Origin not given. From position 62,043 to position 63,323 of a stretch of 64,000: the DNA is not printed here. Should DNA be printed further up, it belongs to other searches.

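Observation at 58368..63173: Thymidylate-type operon with an aminotransferase, a flavoprotein and a pyrophosphatase-nucleotidase fusion: candidate DNA base replacement or thymidine hypermodification pathway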

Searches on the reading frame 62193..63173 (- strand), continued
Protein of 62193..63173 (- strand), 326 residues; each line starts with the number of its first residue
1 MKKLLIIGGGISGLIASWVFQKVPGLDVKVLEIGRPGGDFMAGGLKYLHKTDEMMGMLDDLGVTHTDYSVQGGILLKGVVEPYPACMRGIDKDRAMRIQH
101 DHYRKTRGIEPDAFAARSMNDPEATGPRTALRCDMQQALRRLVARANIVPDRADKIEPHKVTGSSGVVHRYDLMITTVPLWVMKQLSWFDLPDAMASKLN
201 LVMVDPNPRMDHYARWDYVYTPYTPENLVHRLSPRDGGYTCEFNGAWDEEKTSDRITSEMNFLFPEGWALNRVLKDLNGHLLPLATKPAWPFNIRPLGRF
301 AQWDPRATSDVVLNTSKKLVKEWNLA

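Call 39: search_protein_families(library=pfam, proteins=[L010:11829-12632:+, L014:11830-12642:+, L015:6430-7200:+, L009:13030-13782:+, L011:12618-14033:+, L019:13521-14747:+, L019:15854-16705:+, L024:14727-15311:+, L015:8114-8524:+, L026:9983-11068:+], max_evalue=0.001)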
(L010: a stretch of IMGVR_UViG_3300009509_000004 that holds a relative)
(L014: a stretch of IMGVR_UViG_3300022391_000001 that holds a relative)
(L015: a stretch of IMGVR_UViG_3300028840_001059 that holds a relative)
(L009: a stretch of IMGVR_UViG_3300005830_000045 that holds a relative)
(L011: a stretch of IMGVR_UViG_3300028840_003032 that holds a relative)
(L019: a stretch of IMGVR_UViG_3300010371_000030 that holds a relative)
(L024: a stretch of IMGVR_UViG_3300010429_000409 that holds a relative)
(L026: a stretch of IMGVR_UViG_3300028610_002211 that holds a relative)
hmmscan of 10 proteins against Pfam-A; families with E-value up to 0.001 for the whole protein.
L010:11829-12632:+ (267 aa): 0 families

L014:11830-12642:+ (270 aa): 0 families

L015:6430-7200:+ (256 aa): 1 family
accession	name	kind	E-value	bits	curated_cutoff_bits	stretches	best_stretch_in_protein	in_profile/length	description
PF02475.24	TRM5-TYW2_MTfase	-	0.00013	22.4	28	1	61-111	28-78/164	TRM5/TYW2 methyltransferase domain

L009:13030-13782:+ (250 aa): 0 families

L011:12618-14033:+ (471 aa): 3 families
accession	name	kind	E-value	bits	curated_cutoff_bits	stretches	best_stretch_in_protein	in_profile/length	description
PF01370.27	Epimerase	-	9.2e-22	78.1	20.9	1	73-363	1-238/240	NAD dependent epimerase/dehydratase family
PF16363.11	GDP_Man_Dehyd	-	4.3e-14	53.2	27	1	75-227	2-143/332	GDP-mannose 4,6 dehydratase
PF02719.21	Polysacc_synt_2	-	0.00025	20.8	20.2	1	136-201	54-116/293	Polysaccharide biosynthesis protein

L019:13521-14747:+ (408 aa): 1 family
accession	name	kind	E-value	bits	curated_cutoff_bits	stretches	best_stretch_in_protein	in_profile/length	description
PF00202.27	Aminotran_3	-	5.8e-54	183.8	30.5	1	36-403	12-403/403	Aminotransferase class-III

L019:15854-16705:+ (283 aa): 1 family
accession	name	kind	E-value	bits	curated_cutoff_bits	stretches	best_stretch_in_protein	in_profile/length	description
PF20600.3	ExoX-like_C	-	1e-05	25.2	26.5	1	230-252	4-26/30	Exodeoxyribonuclease X-like C-terminal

L024:14727-15311:+ (194 aa): 1 family
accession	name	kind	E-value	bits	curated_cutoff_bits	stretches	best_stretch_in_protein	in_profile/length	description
PF05063.20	MT-A70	-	1.4e-30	106.9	23.9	1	8-173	1-171/172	MT-A70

L015:8114-8524:+ (136 aa): 0 families

L026:9983-11068:+ (361 aa): 4 families
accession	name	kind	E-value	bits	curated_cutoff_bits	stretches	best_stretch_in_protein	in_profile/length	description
PF01266.30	DAO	-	1.6e-06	28.3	27.9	1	7-40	1-36/353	FAD dependent oxidoreductase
PF13450.12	NAD_binding_8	-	7.4e-05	23.4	21.9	1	10-46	1-39/68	NAD(P)-binding Rossmann-like domain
PF00070.33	Pyr_redox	-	0.00026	21.9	22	0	7-35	1-30/82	Pyridine nucleotide-disulphide oxidoreductase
PF07992.20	Pyr_redox_2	-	0.00028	20.8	26.1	1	5-36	142-175/291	Pyridine nucleotide-disulphide oxidoreductase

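Call 53: search_protein_families(library=phrogs, proteins=[window:62193-63173:-], max_evalue=0.001)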
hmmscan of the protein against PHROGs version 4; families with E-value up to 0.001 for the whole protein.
window:62193-63173:- (326 aa): 0 families

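Call 54: fold_search(model_id=the predicted structure, library=viral)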
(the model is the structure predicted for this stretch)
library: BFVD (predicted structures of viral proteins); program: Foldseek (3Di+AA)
matches with E <= 10: 617; with E <= 0.001: 43
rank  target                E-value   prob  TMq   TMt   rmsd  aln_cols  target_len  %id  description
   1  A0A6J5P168            1.5e-13  1.00  0.61  0.65   4.7       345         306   16  Uncharacterized protein [uncultured Caudovirales phage]
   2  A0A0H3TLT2            8.7e-13  1.00  0.63  0.53   6.5       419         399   13  (no name in the UniProt tables at hand)
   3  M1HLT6                3.7e-12  1.00  0.54  0.40   9.8       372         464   13  (no name in the UniProt tables at hand)
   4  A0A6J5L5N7            1.4e-11  1.00  0.56  0.48   8.7       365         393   13  Flavin-dependent halogenase [uncultured Caudovirales phage]
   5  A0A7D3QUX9            1.9e-11  1.00  0.64  0.39   7.2       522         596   11  Amine oxidase [Fadolivirus FV1/VV64]
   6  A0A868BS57            2.8e-11  1.00  0.59  0.55  10.3       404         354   11  (no name in the UniProt tables at hand)
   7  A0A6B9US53            3.2e-11  1.00  0.59  0.36  10.6       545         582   12  (no name in the UniProt tables at hand)
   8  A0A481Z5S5            6.6e-11  1.00  0.66  0.32   7.7       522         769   13  Flavin containing amine oxidoreductase [Pithovirus LCPAC202]
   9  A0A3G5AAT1            7.4e-11  1.00  0.64  0.55   6.8       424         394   12  Amine oxidase domain-containing protein [Hyperionvirus sp.]
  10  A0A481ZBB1            7.4e-11  1.00  0.62  0.40   8.1       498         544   12  Flavin-containing amine oxidase [Pithovirus LCPAC403]
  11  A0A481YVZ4            1.2e-10  1.00  0.58  0.41   8.2       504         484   10  Flavin-containing amine oxidase [Marseillevirus LCMAC103]
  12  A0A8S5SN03            1.4e-10  1.00  0.56  0.56   9.7       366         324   16  D-Arginine Dehydrogenase [Podoviridae sp. ctIKM86]
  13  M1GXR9                4.5e-10  1.00  0.61  0.51   7.0       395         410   12  (no name in the UniProt tables at hand)
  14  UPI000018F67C         4.5e-10  1.00  0.58  0.51  11.9       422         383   12  (no name look-up for this kind of identifier)
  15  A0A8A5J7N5            9.8e-10  1.00  0.57  0.40   8.8       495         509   10  (no name in the UniProt tables at hand)
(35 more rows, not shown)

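Call 59: find_related_loci(query=A1, collection=genome_contigs, flank=10000)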
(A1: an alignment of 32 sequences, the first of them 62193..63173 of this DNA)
Query A1 (326 aa) in genome_contigs; peptide patterns used: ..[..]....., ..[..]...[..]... (x = any residue, [..] = any of these).
21 stretches matched a pattern, but none encodes a relative of the query by tblastn (E <= 1e-3).

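Call 88: search_solved_structures(query=A9, max_evalue=1)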
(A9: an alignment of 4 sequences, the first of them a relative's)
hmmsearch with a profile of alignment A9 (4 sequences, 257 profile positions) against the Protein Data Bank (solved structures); distinct sequences matched with E-value up to 1: 1.
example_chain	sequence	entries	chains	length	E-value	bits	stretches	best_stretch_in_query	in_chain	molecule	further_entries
7zlk_M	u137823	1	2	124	0.53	13.1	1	116-196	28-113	ACS122 heavy chain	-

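Call 98: search_protein_families(library=ncbifam, proteins=[L011:12618-14033:+, L010:11829-12632:+, L005:11940-13271:+, L019:13521-14747:+], max_evalue=0.001)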
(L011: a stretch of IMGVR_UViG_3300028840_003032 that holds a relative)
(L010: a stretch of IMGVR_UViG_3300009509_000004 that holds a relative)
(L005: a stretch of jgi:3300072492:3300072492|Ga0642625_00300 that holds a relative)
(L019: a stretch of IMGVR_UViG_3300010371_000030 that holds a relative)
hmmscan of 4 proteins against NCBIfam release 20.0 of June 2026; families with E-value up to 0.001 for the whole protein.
L011:12618-14033:+ (471 aa): 7 families
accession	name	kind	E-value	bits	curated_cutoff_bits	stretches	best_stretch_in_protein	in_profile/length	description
NF041015.1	UDPsulfquin_syn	equivalog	4.2e-146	486.8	575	1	71-454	1-383/384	UDP-sulfoquinovose synthase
TIGR01179.1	galE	equivalog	4.3e-13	48.8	262.3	1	72-204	1-112/332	UDP-glucose 4-epimerase GalE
TIGR01181.1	dTDP_gluc_dehyt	equivalog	1.3e-10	40.9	365.1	1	139-283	53-183/321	dTDP-glucose 4,6-dehydratase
NF007956.0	PRK10675.1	subfamily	5.6e-09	35.6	394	1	72-203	2-114/338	UDP-glucose 4-epimerase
TIGR02622.1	CDP_4_6_dhtase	equivalog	4e-07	29.5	278.45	1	70-214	4-129/352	CDP-glucose 4,6-dehydratase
TIGR04180.1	EDH_00030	hypoth_equivalog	1.7e-05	24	475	1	74-222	2-129/297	NAD-dependent 4,6-dehydratase LegB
TIGR02197.1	heptose_epim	equivalog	2.4e-05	23.7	274.6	0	327-406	207-282/316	ADP-glyceromanno-heptose 6-epimerase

L010:11829-12632:+ (267 aa): 0 families

L005:11940-13271:+ (443 aa): 69 families (the best 25 are shown)
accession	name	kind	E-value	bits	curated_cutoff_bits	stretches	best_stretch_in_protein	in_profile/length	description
TIGR00707.1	argD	subfamily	6.2e-63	212.9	410.05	2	151-429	111-378/381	acetylornithine/succinylornithine family transaminase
NF002325.0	PRK01278.1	subfamily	1.1e-57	195.5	372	2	153-437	118-392/395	acetylornithine transaminase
NF002874.0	PRK03244.1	equivalog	1.3e-57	195.4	457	1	7-435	8-396/399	acetylornithine transaminase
NF002797.0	PRK02936.1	equivalog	1.5e-55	188.6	496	2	152-431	109-377/385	acetylornithine transaminase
NF005993.0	PRK08117.1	subfamily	8.5e-54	182.8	574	2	220-434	206-430/433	aspartate aminotransferase family protein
NF004426.0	PRK05769.1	equivalog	9.3e-51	173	552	2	220-433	220-439/441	acetyl ornithine aminotransferase family protein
NF002985.0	PRK03715.1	equivalog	1.1e-48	165.9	568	1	20-430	13-390/395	acetylornithine transaminase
NF003468.0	PRK05093.1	subfamily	1e-46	159.5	522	2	150-434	125-402/405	acetylornithine/succinyldiaminopimelate transaminase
TIGR03246.1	arg_catab_astC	subfamily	8.2e-45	153.4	609.95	1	12-431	5-393/397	acetylornithine/succinylornithine family transaminase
NF003273.0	PRK04260.1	equivalog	1e-44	152.6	616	2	154-430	109-374/376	acetylornithine transaminase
TIGR01885.1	Orn_aminotrans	equivalog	1.9e-43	148.7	378.4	2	154-430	127-400/402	ornithine--oxo-acid transaminase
NF009047.0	PRK12381.1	subfamily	2.1e-42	145.4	630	1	10-437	7-403/406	bifunctional succinylornithine transaminase/acetylornithine transaminase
NF006733.0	PRK09264.1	subfamily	1.6e-41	142.2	438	2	150-437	124-420/425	diaminobutyrate--2-oxoglutarate transaminase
NF006228.0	PRK08360.1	equivalog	1.1e-37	129.8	608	2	221-355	204-340/443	aspartate aminotransferase family protein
NF008570.0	PRK11522.1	equivalog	7.5e-36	123.7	612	2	218-437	233-460/464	putrescine aminotransferase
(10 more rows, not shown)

L019:13521-14747:+ (408 aa): 69 families (the best 25 are shown)
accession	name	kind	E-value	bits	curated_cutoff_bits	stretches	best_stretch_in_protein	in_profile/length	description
NF002325.0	PRK01278.1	subfamily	5.5e-66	222.8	372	1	25-406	5-389/395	acetylornithine transaminase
TIGR00707.1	argD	subfamily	3.2e-61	207.2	410.05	1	26-403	2-380/381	acetylornithine/succinylornithine family transaminase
NF002797.0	PRK02936.1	equivalog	3.8e-60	203.7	496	1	25-404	3-378/385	acetylornithine transaminase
NF002874.0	PRK03244.1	equivalog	4e-55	187.2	457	1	23-405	15-394/399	acetylornithine transaminase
NF003273.0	PRK04260.1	equivalog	2.2e-49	168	616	1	27-402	5-374/376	acetylornithine transaminase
TIGR03246.1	arg_catab_astC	subfamily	8e-49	166.6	609.95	1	36-405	20-395/397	acetylornithine/succinylornithine family transaminase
NF009047.0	PRK12381.1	subfamily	2.9e-47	161.4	630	1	28-405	16-399/406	bifunctional succinylornithine transaminase/acetylornithine transaminase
NF003468.0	PRK05093.1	subfamily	1.6e-45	155.5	522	1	38-406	28-402/405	acetylornithine/succinyldiaminopimelate transaminase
NF003397.0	PRK04612.1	equivalog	3.9e-43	147.8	735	1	31-301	20-291/408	acetylornithine transaminase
NF004426.0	PRK05769.1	equivalog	2.8e-42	145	552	2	194-405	220-439/441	acetyl ornithine aminotransferase family protein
NF005993.0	PRK08117.1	subfamily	2.4e-39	135.1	574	2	193-406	205-430/433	aspartate aminotransferase family protein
NF002985.0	PRK03715.1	equivalog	4.3e-38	131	568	1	26-405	11-393/395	acetylornithine transaminase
NF006733.0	PRK09264.1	subfamily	1.1e-36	126.3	438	2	194-406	197-417/425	diaminobutyrate--2-oxoglutarate transaminase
TIGR00508.1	bioA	equivalog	1.4e-35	122.7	405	2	194-403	194-418/419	adenosylmethionine--8-amino-7-oxononanoate transaminase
TIGR01885.1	Orn_aminotrans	equivalog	1.5e-34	119.4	378.4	1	35-403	21-401/402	ornithine--oxo-acid transaminase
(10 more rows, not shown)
